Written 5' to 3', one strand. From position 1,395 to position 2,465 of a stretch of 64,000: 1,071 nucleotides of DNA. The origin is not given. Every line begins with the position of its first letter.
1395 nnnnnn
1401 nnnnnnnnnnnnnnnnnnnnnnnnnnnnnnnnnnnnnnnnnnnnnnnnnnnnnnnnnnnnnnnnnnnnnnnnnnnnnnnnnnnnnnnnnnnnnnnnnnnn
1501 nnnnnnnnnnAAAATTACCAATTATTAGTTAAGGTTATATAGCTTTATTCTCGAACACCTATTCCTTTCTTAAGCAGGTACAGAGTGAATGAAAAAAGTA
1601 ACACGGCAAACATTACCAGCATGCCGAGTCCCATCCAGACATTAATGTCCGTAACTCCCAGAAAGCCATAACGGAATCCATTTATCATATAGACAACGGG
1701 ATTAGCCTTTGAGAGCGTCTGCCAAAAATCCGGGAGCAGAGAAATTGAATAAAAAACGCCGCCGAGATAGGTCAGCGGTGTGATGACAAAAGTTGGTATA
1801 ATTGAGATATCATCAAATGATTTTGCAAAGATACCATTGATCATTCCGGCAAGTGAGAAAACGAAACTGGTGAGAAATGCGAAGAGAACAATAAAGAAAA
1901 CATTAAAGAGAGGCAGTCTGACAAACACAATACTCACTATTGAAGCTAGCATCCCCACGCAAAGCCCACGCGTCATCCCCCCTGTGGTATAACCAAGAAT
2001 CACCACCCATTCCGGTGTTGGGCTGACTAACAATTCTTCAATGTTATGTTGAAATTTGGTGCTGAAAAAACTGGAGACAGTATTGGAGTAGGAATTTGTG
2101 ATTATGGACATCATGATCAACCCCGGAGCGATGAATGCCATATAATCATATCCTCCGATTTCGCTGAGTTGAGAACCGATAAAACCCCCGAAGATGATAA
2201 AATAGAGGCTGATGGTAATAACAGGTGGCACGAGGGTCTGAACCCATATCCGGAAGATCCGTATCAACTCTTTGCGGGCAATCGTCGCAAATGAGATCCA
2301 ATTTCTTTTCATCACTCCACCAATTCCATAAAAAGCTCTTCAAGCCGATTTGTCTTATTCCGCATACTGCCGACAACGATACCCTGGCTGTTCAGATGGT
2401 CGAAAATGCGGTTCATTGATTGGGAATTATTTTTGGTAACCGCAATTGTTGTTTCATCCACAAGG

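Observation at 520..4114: Glutathione-themed locus: gshB-like, YadG/YadH ABC-2 pair, glutaredoxin and GST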

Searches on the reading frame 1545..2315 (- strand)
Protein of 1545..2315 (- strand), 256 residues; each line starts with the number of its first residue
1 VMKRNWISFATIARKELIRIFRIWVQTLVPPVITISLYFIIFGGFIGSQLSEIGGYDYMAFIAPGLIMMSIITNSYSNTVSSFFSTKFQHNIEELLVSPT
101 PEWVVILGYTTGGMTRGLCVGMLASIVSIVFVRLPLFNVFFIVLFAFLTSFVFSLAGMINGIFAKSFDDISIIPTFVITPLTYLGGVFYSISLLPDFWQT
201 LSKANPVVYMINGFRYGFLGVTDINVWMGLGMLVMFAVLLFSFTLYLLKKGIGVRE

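Call 3: search_protein_families(library=pfam, proteins=[window:1545-2315:-], max_evalue=0.01)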
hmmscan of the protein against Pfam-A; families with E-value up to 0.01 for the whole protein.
window:1545-2315:- (256 aa): 2 families
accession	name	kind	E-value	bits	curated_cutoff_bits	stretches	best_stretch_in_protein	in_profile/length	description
PF01061.29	ABC2_membrane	-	5.3e-39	134.4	26.9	1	9-218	3-210/211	ABC-2 type transporter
PF12698.13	ABC2_membrane_3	-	1.7e-12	47.5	31.6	1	58-246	160-347/347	ABC-2 family transporter protein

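Call 4: search_protein_families(library=ncbifam, proteins=[window:1545-2315:-], max_evalue=0.01)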
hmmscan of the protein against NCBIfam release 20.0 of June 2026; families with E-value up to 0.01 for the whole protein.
window:1545-2315:- (256 aa): 5 families
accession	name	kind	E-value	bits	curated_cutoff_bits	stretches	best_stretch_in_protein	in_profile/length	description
NF011648.0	PRK15066.1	subfamily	1.9e-116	388.1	225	1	1-256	2-257/257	ABC transporter permease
TIGR01247.1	drrB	subfamily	1.1e-24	87.5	223.05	1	16-243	2-231/236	daunorubicin resistance ABC transporter membrane protein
TIGR01291.1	nodJ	subfamily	5.6e-15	55.6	206.65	1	11-249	9-248/253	ABC-2 type transporter, NodJ family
TIGR03062.1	pip_yhgE_Cterm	subfamily_domain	5.4e-06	26.1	102.2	1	93-247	50-202/208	YhgE/Pip family protein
TIGR03861.1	phenyl_ABC_PedC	subfamily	4.4e-05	23.2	241.35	1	6-225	1-228/253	alcohol ABC transporter, permease protein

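Call 10: find_homologous_proteins(query=window:1545-2315:-, max_evalue=1e-10)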
Query window:1545-2315:- (256 aa): 8000 proteins with E <= 1e-10 among 8000 candidates; the best 120 are listed.
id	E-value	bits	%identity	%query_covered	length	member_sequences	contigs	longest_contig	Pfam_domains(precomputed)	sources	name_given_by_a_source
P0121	4.0e-158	543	100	100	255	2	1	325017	PF01061.30,PF12698.14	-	-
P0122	9.8e-141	486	87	100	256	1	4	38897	PF01061.30,PF12698.14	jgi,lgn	-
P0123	4.5e-139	480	86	100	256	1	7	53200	PF01061.30,PF12698.14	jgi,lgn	jgi:ABC-2 type transport system permease protein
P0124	6.0e-139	480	86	100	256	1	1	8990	PF01061.30,PF12698.14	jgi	-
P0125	6.5e-139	480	86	100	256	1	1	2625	PF01061.30,PF12698.14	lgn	-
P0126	9.3e-139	479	85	100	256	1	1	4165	PF01061.30,PF12698.14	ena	-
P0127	9.9e-139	479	86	100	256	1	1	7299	PF01061.30,PF12698.14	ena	-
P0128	1.0e-138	479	86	100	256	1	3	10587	PF01061.30,PF12698.14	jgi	jgi:ABC-2 type transport system permease protein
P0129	1.1e-138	479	87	100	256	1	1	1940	PF01061.30,PF12698.14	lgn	-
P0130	1.5e-138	479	86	100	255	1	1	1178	PF01061.30,PF12698.14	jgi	jgi:ABC-2 type transport system permease protein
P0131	1.6e-138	479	86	100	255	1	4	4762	PF01061.30,PF12698.14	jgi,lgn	jgi:ABC-2 type transport system permease protein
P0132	2.4e-138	478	85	100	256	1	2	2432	PF01061.30,PF12698.14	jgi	jgi:ABC-2 type transport system permease protein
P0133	2.9e-138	478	87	99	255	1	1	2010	PF01061.30,PF12698.14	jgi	jgi:ABC-2 type transport system permease protein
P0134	4.0e-138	477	86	100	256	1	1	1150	PF01061.30,PF12698.14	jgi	-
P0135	5.1e-138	477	85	99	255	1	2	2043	PF01061.30,PF12698.14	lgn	-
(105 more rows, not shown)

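Call 25: find_related_loci(query=A1, collection=genome_contigs, flank=6000)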
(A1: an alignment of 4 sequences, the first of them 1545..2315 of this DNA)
Query A1 (256 aa) in genome_contigs; peptide patterns used: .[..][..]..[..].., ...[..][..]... (x = any residue, [..] = any of these).
600 stretches matched a pattern (row limit reached: there are more); 590 encode a relative of the query (tblastn E <= 1e-3); the best 80 are kept; 80 distinct loci.
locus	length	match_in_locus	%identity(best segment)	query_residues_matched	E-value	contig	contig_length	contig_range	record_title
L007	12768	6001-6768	84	1-256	9e-143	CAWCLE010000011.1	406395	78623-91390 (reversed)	MAG: uncultured delta proteobacterium isolate MFD01721.bin.2.92 genome assembly, contig: contig_28557, whole genome shot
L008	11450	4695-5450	80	4-255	2e-135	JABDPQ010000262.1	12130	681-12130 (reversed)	MAG: Desulfobacterales bacterium isolate Site_B18 k127_1458047, whole genome shotgun sequence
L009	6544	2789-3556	76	1-256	2e-131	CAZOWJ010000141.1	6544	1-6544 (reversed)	MAG TPA_asm: uncultured Desulfocapsaceae bacterium isolate SRP155585_co2_237 genome assembly, contig: NODE_10929_length_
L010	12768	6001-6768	76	1-256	4e-129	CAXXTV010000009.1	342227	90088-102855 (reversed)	MAG: Desulfocapsaceae bacterium isolate 9ac7e68f-4adb-488a-affb-9f10dc14a897 genome assembly, contig: contig_9, whole ge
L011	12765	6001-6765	76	1-255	6e-129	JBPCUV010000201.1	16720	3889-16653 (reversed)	MAG: Desulfocapsaceae bacterium isolate MAG_seacave_93 S1Ck127_392006, whole genome shotgun sequence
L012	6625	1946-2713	72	1-256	3e-122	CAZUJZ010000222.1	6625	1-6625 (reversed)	MAG TPA_asm: uncultured Desulfofustis sp. isolate SRP332253_co1_173 genome assembly, contig: NODE_18829_length_6625_cov_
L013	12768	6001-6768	71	1-256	2e-121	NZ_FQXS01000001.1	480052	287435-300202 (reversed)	Desulfofustis glycolicus DSM 9705, whole genome shotgun sequence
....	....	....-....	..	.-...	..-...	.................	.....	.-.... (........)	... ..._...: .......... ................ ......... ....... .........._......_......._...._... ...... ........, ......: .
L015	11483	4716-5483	68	1-256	6e-114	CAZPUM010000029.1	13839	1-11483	MAG TPA_asm: uncultured Methanosarcinales archaeon isolate SRP141376_co3_206 genome assembly, contig: NODE_12174_length_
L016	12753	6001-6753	61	5-255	3e-105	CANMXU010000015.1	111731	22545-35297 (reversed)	uncultured Alteromonadaceae bacterium isolate N2-207-Z.fasta genome assembly, contig: NODE_15, whole genome shotgun sequ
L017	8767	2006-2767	62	2-255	3e-105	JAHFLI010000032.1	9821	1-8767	MAG: Candidatus Woesearchaeota archaeon isolate nzgw43 NODE_14353_length_9822_cov_2.491083, whole genome shotgun sequenc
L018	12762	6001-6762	78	2-255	2e-125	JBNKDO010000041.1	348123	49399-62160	MAG: Desulfocapsaceae bacterium isolate F1.bin.35.orig k141_1812558, whole genome shotgun sequence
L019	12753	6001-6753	61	6-256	1e-103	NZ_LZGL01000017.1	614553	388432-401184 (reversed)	Gilliamella sp. wkB112 Gilliamella_apicola_wkB112_contig4, whole genome shotgun sequence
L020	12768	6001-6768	59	1-256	1e-103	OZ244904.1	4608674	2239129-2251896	MAG: Psychrosphaera sp. isolate 332ba503-bfd5-49a1-a89d-023a4e9fb656 genome assembly, chromosome: 1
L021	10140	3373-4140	58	1-256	3e-103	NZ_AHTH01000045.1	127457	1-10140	Alishewanella jeotgali KCTC 22429 contig045, whole genome shotgun sequence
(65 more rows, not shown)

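Call 31: search_protein_families(library=pfam, alignment_id=A2, max_evalue=0.001)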
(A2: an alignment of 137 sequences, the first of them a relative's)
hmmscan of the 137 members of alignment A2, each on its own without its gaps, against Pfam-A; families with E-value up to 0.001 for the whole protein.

A. member 1, L015:5513-5899:+ (128 aa): 0 families

B. families by the number of members that match (of 137 scanned): 117 families (the first 25 are shown)
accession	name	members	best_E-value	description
PF02390.23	Methyltransf_4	23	1.7e-17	Putative methyltransferase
PF13649.12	Methyltransf_25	23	4.8e-07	Methyltransferase domain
PF13847.12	Methyltransf_31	18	4.2e-06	Methyltransferase domain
PF02441.25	Flavoprotein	15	3.1e-43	Flavoprotein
PF24675.1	NpmA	15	1.1e-05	16S rRNA (adenine(1408)-N(1))-methyltransferase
PF14819.11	QueF_N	9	7.6e-48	Nitrile reductase, 7-cyano-7-deazaguanine-reductase N-term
PF14489.11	QueF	9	2.8e-30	QueF-like protein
PF01189.24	Methyltr_RsmB-F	8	0.00017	16S rRNA methyltransferase RsmB/F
PF02569.21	Pantoate_ligase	6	2.9e-105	Pantoate-beta-alanine ligase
PF00930.27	DPPIV_N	6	1.4e-90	Dipeptidyl peptidase IV (DPP IV) N-terminal region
PF00326.27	Peptidase_S9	6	5.2e-46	Prolyl oligopeptidase family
PF20434.5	BD-FAE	6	1.2e-11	BD-FAE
PF12146.15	Hydrolase_4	6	9.5e-09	Serine aminopeptidase, S33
PF00756.26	Esterase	6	1.5e-06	Putative esterase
PF00484.24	Pro_CA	5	4.6e-54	Carbonic anhydrase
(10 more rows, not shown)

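Call 40: search_protein_families(library=pfam, proteins=[L017:2785-3405:+, L017:3655-3981:+], max_evalue=0.001)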
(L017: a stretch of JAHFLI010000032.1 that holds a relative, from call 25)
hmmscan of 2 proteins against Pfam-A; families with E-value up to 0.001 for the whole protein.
L017:2785-3405:+ (206 aa): 6 families
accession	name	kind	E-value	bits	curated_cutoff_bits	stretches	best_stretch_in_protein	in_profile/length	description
PF02798.26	GST_N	-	2.9e-15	56.8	20.9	1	2-72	3-74/76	Glutathione S-transferase, N-terminal domain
PF13417.12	GST_N_3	-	4.5e-12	46.6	22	1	5-77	2-72/75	Glutathione S-transferase, N-terminal domain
PF13409.12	GST_N_2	-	2.2e-11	44.6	25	1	11-74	3-69/70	Glutathione S-transferase, N-terminal domain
PF00043.30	GST_C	-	2.3e-10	41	20.7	1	113-190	8-88/93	Glutathione S-transferase, C-terminal domain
PF13410.11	GST_C_2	-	1.5e-08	35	24.9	1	128-187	4-66/69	Glutathione S-transferase, C-terminal domain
PF14497.11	GST_C_3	-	2e-06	28.4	21.6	1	132-189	28-89/104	Glutathione S-transferase, C-terminal domain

L017:3655-3981:+ (108 aa): 1 family
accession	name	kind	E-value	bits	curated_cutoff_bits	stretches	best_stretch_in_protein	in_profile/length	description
PF00462.30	Glutaredoxin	-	4e-18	65.8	22.9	1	18-82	1-60/60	Glutaredoxin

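Call 61: search_dna_similar(query=window:1545-2315:-, collection=plasmids, mode=protein, max_rows=25, max_evalue=1e-30)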
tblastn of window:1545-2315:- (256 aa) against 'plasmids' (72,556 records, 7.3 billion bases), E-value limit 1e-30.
Records with a match: 108; places in all: 109; records where one place covers at least 80% of the query: 73.
Best place of each record, by identity: <60% 108.
By first word of the organism name: Piscirickettsia 35; Azospirillum 18; Escherichia 9; Phyllobacterium 6; Acinetobacter 5; Enterococcus 4; Sinorhizobium 4; Burkholderia 4; Listeria 3; Caballeronia 3; and 12 more.
By predicted mobility (MOB-suite, as given by PLSDB): non-mobilizable 93; mobilizable 12; conjugative 3.
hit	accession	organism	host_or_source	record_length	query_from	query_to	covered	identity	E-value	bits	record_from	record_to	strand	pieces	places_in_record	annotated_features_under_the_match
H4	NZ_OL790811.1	Proteus mirabilis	-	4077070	1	256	100%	58.6%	2e-93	307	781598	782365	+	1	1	none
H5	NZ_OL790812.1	Proteus mirabilis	-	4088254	1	256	100%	58.6%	2e-93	307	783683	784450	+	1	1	none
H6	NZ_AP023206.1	Escherichia coli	Homo sapiens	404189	1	256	100%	56.6%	1e-89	296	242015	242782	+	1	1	yadH: ABC transporter permease | yadG: ABC transporter ATP-binding protein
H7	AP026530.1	Escherichia coli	whole organism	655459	1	256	100%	56.6%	1e-89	296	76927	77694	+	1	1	yadH: inner membrane transport permease YadH | yadG: putative ABC transporter ATP-binding protein YadG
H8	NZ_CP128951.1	Escherichia coli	-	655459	1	256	100%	56.6%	1e-89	296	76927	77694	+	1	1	yadH: ABC transporter permease | yadG: ABC transporter ATP-binding protein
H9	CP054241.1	Escherichia coli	Homo sapiens,bone infection of foot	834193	1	256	100%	56.6%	1e-89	296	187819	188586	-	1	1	ABC transporter permease | ABC transporter ATP-binding protein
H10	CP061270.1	Escherichia coli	Sheep,cell culture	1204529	1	256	100%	56.6%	1e-89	296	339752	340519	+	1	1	ABC transporter permease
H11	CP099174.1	Escherichia coli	culture,Pooled soil sample collected ...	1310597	1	256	100%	56.6%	1e-89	296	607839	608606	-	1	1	yadH: ABC transporter permease | yadG: ABC transporter ATP-binding protein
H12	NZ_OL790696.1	Escherichia coli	-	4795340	1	256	100%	56.6%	1e-89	296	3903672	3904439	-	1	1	none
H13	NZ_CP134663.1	Escherichia coli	Larus michahellis,bacteria,cloaca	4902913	1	256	100%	56.6%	1e-89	296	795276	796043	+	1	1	none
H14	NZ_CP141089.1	Escherichia coli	Homo sapiens,Infected Human Urine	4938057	1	256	100%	56.6%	1e-89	296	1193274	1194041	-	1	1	none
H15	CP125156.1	Klebsiella pneumoniae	-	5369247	1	256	100%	56.6%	1e-88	293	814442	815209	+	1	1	ABC transporter permease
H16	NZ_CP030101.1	Listeria monocytogenes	Environment,water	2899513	1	256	100%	56.3%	2e-88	293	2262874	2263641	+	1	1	none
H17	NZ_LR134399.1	Listeria monocytogenes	Homo sapiens,Vein blood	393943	1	256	100%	56.3%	3e-88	292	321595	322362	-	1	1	ABC transporter permease | ABC transporter ATP-binding protein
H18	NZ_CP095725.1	Listeria innocua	Homo sapiens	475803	8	256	97%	57.4%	4e-88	292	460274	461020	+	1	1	ABC transporter permease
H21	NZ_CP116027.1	Enterococcus casseliflavus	culture,feces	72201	1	256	100%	55.1%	3e-88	292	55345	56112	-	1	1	ABC transporter permease | ABC transporter ATP-binding protein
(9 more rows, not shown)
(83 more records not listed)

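Call 62: search_dna_similar(query=window:1545-2315:-, collection=plasmids, mode=protein, max_rows=40, max_evalue=1e-30, rows=spread)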
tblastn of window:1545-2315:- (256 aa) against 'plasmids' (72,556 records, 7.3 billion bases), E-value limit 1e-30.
Records with a match: 108; places in all: 109; records where one place covers at least 80% of the query: 73.
Best place of each record, by identity: <60% 108.
By first word of the organism name: Piscirickettsia 35; Azospirillum 18; Escherichia 9; Phyllobacterium 6; Acinetobacter 5; Enterococcus 4; Sinorhizobium 4; Burkholderia 4; Listeria 3; Caballeronia 3; and 12 more.
By predicted mobility (MOB-suite, as given by PLSDB): non-mobilizable 93; mobilizable 12; conjugative 3.
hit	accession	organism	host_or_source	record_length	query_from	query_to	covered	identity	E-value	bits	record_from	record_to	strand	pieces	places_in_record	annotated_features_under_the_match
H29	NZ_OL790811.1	Proteus mirabilis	-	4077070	1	256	100%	58.6%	2e-93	307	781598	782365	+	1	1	none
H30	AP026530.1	Escherichia coli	whole organism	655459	1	256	100%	56.6%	1e-89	296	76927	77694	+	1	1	yadH: inner membrane transport permease YadH | yadG: putative ABC transporter ATP-binding protein YadG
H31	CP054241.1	Escherichia coli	Homo sapiens,bone infection of foot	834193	1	256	100%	56.6%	1e-89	296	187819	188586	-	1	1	ABC transporter permease | ABC transporter ATP-binding protein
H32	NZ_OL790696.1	Escherichia coli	-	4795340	1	256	100%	56.6%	1e-89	296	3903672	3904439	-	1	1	none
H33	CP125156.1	Klebsiella pneumoniae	-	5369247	1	256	100%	56.6%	1e-88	293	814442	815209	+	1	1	ABC transporter permease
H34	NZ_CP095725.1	Listeria innocua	Homo sapiens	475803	8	256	97%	57.4%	4e-88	292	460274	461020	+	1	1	ABC transporter permease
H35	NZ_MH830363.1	Enterococcus faecalis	pig manure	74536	8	256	97%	56.6%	1e-84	281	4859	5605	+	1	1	ABC transporter permease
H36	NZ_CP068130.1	Enterococcus casseliflavus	-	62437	8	256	97%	56.2%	4e-89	295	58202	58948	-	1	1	ABC transporter permease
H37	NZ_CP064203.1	Acinetobacter baumannii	Homo sapiens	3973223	7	256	98%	54.4%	1e-82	276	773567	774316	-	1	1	none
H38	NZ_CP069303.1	Shinella sp. PSBB067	monoisolate,Minnesota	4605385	3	256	99%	39.4%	3e-51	186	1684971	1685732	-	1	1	none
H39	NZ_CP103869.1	Novosphingobium humi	pure culture,soil biofilm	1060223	11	251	94%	40.7%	5e-46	171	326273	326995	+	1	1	none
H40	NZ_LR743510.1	Methylobacterium bullatum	-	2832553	2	251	98%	37.6%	3e-52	189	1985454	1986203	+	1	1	none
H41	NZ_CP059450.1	Azospirillum brasilense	Prokaryotes,soil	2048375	5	251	96%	37.3%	5e-40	154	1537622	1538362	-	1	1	none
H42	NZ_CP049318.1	Caballeronia sp. SBC2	whole organism,soil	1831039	16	251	92%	39.0%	2e-48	177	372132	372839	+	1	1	none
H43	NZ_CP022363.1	Azospirillum sp. TSH58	single cell,paddy soils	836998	16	251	92%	39.0%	3e-47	174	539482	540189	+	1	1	ABC transporter permease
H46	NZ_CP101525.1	Burkholderia arboris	mixed culture,soil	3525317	3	256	99%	36.2%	3e-54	194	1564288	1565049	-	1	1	none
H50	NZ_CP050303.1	Phyllobacterium sp. 628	Oxytropis pumilio,cell culture,root ...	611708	16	256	94%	37.8%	3e-48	177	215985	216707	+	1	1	ABC transporter permease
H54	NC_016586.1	Azospirillum lipoferum 4B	-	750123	16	256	94%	36.1%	3e-47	174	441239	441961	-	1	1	ABC transporter permease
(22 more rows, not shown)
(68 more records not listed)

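Call 63: get_annotated_region(hit=H54, flank=4000)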
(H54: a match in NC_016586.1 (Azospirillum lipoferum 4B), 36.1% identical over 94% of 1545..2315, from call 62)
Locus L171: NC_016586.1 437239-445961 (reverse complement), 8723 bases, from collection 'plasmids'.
description: Azospirillum lipoferum 4B plasmid AZO_p2, complete sequence
organism: Azospirillum lipoferum 4B (NCBI taxid 862719)
taxonomy: Bacteria; Pseudomonadota; Alphaproteobacteria; Rhodospirillales; Azospirillaceae; Azospirillum; Azospirillum lipoferum; Azospirillum lipoferum 4B
host: -; source: -; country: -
typing (MOB-suite, as given by PLSDB): conjugative; replicon rep_cluster_67; relaxase MOBP; mating-pair formation MPF_T
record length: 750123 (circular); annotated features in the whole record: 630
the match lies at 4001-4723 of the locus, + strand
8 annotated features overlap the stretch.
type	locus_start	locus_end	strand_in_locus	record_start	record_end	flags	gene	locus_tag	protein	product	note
CDS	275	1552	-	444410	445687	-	eno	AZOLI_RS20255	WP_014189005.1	phosphopyruvate hydratase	GO:0006096 - glycolytic process [Evidence IEA]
CDS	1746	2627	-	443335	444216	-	-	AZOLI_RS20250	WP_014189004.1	formate/nitrite transporter family protein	GO:0015724 - formate transport [Evidence IEA]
CDS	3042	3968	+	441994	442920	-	-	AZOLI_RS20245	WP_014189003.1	ABC transporter ATP-binding protein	-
CDS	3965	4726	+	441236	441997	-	-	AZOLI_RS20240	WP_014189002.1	ABC transporter permease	GO:0055085 - transmembrane transport [Evidence IEA]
CDS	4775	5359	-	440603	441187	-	-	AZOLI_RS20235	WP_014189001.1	gamma carbonic anhydrase family protein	-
CDS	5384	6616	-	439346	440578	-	-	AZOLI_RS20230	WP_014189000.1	CaiB/BaiF CoA-transferase family protein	-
CDS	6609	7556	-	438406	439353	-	-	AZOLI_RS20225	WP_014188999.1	hydroxymethylglutaryl-CoA lyase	-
CDS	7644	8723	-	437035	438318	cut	-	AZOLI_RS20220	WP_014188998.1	TRAP transporter large permease subunit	GO:0015740 - C4-dicarboxylate transport [Evidence IEA]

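Call 64: get_annotated_region(hit=H50, flank=4000)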
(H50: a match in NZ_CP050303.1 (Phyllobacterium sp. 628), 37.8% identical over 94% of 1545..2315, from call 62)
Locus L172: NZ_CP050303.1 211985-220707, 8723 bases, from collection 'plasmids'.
description: Phyllobacterium sp. 628 plasmid p_1, complete sequence
organism: Phyllobacterium sp. 628 (NCBI taxid 2718938)
taxonomy: Bacteria; Pseudomonadota; Alphaproteobacteria; Hyphomicrobiales; Phyllobacteriaceae; Phyllobacterium; Phyllobacterium sp. 628
host: -; source: Oxytropis pumilio,cell culture,root nodule; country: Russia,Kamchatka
typing (MOB-suite, as given by PLSDB): non-mobilizable
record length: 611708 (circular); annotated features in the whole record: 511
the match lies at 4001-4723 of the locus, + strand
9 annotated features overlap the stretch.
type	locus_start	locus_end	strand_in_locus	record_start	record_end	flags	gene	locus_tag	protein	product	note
CDS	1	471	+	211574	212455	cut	-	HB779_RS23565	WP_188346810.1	AraC family transcriptional regulator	-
CDS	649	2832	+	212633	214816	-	-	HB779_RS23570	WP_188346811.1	TonB-dependent siderophore receptor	-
CDS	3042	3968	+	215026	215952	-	-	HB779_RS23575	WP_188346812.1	ABC transporter ATP-binding protein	-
CDS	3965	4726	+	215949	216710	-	-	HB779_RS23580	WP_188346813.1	ABC transporter permease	GO:0055085 - transmembrane transport [Evidence IEA]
CDS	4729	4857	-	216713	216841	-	-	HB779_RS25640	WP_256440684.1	hypothetical protein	-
CDS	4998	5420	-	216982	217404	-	-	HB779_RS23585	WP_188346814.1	hypothetical protein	-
CDS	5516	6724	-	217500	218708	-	-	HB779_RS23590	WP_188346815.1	MFS transporter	GO:0055085 - transmembrane transport [Evidence IEA]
CDS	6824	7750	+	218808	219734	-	-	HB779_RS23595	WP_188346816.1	LysR family transcriptional regulator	GO:0006355 - regulation of DNA-templated transcription [Evidence IEA]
CDS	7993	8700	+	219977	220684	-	-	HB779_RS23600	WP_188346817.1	DUF3053 family protein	-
